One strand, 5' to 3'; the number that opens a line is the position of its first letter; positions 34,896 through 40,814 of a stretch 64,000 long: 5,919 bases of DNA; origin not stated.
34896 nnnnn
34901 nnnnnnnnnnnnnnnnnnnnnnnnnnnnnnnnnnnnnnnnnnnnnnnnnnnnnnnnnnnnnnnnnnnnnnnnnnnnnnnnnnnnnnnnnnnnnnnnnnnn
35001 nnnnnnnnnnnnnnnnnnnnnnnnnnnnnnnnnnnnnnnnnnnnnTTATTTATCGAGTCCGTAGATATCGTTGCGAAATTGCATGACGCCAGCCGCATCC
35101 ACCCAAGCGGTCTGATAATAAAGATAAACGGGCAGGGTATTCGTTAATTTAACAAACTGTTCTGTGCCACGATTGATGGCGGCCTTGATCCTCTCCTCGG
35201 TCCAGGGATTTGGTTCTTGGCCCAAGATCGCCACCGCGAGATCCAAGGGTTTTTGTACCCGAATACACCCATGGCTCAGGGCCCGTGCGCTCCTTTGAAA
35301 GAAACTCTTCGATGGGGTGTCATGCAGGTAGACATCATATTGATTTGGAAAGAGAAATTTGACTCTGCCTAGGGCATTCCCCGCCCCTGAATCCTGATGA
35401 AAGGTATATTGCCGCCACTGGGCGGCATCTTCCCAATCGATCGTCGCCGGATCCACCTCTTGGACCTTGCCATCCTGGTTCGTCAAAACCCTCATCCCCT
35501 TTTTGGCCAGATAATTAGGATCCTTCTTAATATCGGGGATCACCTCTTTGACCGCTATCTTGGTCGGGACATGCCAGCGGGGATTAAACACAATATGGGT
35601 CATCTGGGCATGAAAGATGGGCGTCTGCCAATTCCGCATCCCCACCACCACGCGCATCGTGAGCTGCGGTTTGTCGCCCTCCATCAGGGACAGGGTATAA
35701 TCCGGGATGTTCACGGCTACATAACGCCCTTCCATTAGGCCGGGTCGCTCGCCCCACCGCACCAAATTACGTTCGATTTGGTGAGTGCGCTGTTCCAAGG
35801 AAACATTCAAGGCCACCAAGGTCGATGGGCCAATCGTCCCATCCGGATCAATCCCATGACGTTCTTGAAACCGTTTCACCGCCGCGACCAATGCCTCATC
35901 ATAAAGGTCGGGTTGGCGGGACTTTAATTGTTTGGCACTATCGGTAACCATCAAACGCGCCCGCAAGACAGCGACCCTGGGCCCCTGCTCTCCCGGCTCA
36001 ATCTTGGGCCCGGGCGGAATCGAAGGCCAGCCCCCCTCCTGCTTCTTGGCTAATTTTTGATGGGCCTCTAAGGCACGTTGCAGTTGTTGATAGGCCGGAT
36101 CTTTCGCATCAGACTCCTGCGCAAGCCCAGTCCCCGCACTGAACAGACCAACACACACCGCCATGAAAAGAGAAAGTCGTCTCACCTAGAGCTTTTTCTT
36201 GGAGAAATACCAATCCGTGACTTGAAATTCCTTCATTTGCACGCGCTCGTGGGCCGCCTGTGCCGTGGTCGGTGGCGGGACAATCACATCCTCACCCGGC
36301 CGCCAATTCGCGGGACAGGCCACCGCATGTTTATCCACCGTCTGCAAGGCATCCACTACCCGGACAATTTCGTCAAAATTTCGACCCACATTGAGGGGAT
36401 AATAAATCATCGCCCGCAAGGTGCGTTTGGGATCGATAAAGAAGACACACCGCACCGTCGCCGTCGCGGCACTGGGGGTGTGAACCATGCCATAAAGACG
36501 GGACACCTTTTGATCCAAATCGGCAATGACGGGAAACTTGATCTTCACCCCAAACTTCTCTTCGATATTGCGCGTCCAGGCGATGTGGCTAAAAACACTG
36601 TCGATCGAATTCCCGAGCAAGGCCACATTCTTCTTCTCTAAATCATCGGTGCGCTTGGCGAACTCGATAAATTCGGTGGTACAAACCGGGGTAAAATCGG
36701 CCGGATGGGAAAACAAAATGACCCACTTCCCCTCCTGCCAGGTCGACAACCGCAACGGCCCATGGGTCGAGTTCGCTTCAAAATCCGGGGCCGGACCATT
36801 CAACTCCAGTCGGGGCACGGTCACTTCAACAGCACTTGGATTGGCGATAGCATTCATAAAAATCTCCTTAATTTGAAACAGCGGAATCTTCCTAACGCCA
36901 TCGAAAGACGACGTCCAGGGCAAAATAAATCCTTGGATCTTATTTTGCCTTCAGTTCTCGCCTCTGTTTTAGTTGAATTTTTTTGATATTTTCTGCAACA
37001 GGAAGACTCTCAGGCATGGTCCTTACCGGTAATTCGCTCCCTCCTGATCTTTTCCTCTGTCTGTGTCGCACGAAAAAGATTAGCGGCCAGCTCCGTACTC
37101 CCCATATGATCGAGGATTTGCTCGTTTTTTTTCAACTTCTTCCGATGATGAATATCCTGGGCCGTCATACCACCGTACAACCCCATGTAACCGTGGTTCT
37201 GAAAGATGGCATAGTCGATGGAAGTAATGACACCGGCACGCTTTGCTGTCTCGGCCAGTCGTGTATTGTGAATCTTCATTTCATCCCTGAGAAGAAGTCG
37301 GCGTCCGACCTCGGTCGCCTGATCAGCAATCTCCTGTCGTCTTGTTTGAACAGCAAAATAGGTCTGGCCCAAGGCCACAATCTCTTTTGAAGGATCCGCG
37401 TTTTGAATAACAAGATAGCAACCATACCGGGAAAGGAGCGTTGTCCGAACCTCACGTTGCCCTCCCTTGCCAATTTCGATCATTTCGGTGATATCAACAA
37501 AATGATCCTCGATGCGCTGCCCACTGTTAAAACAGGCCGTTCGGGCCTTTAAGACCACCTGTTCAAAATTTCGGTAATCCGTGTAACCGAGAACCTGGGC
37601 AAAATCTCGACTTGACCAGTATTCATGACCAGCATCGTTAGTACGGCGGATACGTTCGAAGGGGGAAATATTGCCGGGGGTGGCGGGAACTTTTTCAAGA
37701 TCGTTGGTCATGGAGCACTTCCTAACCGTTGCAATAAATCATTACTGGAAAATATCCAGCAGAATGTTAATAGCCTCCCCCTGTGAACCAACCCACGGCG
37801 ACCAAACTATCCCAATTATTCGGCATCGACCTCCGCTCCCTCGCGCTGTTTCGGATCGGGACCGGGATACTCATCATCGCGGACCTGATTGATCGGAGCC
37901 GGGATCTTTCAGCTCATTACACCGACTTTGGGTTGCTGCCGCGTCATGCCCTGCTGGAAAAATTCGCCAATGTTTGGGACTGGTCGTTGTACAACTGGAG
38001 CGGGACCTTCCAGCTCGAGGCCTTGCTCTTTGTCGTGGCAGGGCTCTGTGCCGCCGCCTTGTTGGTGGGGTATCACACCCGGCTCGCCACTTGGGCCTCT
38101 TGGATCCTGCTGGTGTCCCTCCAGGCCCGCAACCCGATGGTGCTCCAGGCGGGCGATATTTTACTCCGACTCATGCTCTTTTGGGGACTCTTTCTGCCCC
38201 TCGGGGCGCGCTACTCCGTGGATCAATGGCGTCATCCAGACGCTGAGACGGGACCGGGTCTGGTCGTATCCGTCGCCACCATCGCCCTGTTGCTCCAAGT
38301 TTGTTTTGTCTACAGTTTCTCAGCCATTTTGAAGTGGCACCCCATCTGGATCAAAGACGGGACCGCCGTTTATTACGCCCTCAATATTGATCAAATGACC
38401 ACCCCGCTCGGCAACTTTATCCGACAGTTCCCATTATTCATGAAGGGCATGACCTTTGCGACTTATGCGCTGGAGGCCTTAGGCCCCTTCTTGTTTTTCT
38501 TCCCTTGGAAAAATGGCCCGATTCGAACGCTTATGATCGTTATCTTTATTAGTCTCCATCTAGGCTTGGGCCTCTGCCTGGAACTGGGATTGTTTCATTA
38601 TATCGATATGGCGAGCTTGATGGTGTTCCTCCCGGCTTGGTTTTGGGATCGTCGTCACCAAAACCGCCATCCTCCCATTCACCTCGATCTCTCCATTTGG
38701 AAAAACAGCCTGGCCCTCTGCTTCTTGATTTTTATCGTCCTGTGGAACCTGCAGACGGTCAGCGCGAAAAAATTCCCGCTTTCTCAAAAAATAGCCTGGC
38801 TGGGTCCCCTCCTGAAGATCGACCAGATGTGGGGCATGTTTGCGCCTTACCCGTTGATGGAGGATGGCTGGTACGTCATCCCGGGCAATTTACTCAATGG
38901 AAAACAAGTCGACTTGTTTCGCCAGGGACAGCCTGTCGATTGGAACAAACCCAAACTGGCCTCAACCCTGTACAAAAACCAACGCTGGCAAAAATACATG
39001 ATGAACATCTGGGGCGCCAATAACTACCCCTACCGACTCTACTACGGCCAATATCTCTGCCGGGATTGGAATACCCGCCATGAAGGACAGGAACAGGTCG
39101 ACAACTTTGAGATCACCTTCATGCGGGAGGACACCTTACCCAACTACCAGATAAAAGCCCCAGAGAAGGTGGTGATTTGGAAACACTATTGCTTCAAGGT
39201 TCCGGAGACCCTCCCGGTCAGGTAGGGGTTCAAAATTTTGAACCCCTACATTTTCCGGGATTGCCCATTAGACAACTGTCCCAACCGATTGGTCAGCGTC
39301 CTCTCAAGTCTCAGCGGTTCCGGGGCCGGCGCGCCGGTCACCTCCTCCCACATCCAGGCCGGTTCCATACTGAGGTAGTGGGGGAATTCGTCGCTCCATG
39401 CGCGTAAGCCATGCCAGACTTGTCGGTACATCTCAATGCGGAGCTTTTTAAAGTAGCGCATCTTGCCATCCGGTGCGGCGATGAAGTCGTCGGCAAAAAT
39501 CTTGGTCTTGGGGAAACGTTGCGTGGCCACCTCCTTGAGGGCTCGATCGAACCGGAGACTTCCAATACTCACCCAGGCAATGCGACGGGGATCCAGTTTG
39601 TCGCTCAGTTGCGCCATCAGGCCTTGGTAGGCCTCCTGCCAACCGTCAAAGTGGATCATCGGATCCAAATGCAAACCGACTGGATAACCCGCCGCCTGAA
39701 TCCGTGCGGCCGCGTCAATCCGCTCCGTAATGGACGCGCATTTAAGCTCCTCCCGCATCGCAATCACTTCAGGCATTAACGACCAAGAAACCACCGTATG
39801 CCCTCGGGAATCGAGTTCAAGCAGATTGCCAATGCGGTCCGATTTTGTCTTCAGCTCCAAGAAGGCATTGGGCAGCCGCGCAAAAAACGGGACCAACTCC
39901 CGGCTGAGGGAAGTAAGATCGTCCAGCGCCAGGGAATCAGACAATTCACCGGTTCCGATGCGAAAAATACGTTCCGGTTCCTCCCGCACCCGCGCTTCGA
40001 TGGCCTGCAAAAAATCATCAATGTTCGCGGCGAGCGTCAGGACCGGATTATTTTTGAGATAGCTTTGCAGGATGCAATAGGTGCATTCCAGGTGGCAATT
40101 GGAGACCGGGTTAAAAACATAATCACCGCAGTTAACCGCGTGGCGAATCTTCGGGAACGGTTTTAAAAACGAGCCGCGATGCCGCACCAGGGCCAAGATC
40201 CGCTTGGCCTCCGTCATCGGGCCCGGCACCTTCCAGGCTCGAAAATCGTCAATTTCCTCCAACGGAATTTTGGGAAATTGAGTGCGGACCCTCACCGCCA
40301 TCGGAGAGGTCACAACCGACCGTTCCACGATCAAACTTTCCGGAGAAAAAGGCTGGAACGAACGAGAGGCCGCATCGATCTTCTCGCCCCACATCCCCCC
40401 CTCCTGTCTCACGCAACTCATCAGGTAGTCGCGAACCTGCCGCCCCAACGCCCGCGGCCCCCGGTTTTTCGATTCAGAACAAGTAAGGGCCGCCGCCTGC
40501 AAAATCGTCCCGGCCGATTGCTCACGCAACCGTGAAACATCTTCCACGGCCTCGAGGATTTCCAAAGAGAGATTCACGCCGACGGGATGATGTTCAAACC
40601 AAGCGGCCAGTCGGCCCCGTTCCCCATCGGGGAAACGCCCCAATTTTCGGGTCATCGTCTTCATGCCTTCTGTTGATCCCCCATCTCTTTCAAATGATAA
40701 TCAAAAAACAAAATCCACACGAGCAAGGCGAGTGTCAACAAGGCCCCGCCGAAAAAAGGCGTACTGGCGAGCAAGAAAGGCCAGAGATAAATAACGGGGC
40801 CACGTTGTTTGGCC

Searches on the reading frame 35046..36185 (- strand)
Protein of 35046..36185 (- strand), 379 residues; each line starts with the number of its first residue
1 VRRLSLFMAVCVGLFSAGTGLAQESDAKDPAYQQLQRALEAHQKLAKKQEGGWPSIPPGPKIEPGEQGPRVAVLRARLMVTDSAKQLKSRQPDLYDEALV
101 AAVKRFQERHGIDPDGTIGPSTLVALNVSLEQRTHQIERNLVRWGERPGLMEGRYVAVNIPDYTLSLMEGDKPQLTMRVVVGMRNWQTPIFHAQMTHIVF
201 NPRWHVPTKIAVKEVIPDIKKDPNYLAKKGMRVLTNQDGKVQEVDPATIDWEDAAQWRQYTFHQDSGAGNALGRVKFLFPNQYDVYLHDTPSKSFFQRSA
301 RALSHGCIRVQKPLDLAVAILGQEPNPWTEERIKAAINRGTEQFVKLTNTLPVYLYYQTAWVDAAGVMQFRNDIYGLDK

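Call 8: search_protein_families(library=pfam, proteins=[window:35046-36185:-])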
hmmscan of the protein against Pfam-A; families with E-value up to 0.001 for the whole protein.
window:35046-36185:- (379 aa): 2 families
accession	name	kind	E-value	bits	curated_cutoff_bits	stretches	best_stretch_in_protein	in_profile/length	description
PF03734.19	YkuD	-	8.5e-25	88.5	23.4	1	154-317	2-135/146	L,D-transpeptidase catalytic domain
PF01471.23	PG_binding_1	-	8.2e-09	36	23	1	92-126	23-57/57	Putative peptidoglycan binding domain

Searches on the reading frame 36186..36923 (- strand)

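Call 8: search_protein_families(library=pfam, proteins=[window:36186-36923:-])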
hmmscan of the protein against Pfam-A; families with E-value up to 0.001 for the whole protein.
window:36186-36923:- (245 aa): 3 families
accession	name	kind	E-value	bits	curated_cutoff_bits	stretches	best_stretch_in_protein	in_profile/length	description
PF00578.27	AhpC-TSA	-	1e-32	113.1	26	1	44-171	4-123/124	AhpC/TSA family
PF10417.14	1-cysPrx_C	-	1e-15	57.8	21.1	1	192-228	1-38/41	C-terminal domain of 1-Cys peroxiredoxin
PF08534.16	Redoxin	-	1.7e-12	47.8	26.6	1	43-176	4-135/148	Redoxin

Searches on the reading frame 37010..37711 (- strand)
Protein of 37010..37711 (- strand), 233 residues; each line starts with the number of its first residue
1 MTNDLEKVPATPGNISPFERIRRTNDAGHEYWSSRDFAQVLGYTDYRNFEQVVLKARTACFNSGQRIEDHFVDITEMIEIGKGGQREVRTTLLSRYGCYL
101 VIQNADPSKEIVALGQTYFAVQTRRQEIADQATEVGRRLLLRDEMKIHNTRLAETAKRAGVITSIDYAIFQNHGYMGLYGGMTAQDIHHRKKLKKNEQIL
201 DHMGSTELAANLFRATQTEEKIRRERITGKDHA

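Call 8: search_protein_families(library=pfam, proteins=[window:37010-37711:-])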
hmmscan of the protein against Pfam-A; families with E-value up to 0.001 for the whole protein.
window:37010-37711:- (233 aa): 1 family
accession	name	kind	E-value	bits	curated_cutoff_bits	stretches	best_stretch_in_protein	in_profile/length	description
PF02498.22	Bro-N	-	5.3e-13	49.8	25.6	1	21-112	2-85/96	BRO family, N-terminal domain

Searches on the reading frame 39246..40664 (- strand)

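Call 8: search_protein_families(library=pfam, proteins=[window:39246-40664:-])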
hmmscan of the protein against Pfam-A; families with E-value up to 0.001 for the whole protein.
window:39246-40664:- (472 aa): 1 family
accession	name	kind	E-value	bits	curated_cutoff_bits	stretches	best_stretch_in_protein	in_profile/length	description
PF20903.3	SPL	-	3.4e-33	115.4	27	1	182-392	79-291/338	Spore photoproduct lyase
